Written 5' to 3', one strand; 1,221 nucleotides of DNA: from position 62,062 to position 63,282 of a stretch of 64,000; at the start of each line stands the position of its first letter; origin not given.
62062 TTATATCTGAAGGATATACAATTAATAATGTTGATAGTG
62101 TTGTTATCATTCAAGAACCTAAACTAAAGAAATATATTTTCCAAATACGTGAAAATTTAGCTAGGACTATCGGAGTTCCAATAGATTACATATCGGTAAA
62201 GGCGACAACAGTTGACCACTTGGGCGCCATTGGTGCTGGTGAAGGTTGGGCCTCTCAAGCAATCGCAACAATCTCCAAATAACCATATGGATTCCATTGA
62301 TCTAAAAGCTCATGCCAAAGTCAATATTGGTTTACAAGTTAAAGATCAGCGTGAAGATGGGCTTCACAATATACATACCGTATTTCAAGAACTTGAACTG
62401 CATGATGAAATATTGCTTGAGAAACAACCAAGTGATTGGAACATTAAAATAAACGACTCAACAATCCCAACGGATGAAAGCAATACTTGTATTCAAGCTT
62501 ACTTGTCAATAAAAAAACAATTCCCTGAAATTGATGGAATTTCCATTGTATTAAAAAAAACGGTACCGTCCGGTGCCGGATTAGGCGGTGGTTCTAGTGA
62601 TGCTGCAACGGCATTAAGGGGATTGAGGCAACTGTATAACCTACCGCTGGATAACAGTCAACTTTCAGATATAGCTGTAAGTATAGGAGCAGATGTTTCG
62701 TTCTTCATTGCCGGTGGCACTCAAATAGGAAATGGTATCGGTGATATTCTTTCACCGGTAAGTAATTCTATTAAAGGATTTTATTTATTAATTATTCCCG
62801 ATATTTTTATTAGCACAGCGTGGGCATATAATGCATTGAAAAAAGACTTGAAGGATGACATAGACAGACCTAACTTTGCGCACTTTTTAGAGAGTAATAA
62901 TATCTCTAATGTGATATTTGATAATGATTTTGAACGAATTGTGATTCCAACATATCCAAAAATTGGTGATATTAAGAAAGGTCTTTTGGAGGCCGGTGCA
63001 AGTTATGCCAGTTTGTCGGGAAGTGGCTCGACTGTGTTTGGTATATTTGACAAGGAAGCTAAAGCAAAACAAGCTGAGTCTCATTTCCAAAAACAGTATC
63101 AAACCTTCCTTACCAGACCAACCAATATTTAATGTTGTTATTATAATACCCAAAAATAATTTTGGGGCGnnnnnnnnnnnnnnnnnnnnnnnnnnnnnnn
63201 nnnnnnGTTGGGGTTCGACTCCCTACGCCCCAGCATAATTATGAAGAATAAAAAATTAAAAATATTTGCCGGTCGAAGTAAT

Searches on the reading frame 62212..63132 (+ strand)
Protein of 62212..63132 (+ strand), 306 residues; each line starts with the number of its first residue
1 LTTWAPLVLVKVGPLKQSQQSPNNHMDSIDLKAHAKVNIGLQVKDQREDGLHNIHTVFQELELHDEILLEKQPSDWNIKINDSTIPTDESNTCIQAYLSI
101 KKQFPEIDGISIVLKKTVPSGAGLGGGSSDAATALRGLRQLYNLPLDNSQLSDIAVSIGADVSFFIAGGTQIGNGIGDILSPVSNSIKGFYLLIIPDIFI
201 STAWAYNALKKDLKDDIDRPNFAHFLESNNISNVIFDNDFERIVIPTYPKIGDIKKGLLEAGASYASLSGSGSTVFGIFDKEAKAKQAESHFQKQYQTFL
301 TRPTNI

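Call 50: search_protein_families(library=pfam, proteins=[window:62212-63132:+], max_evalue=0.01)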
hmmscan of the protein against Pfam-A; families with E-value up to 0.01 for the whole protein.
window:62212-63132:+ (306 aa): 3 families
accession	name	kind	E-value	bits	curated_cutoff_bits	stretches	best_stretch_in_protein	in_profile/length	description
PF00288.32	GHMP_kinases_N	-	1e-15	58.1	22.3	1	91-169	1-87/87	GHMP kinases N terminal domain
PF08544.19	GHMP_kinases_C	-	3.6e-12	46.9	21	1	229-296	17-83/85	GHMP kinases C terminal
PF22700.2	MVD-like_N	-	0.00047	20.3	27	1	73-155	45-128/157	Diphosphomevalonate decarboxylase-like N-terminal domain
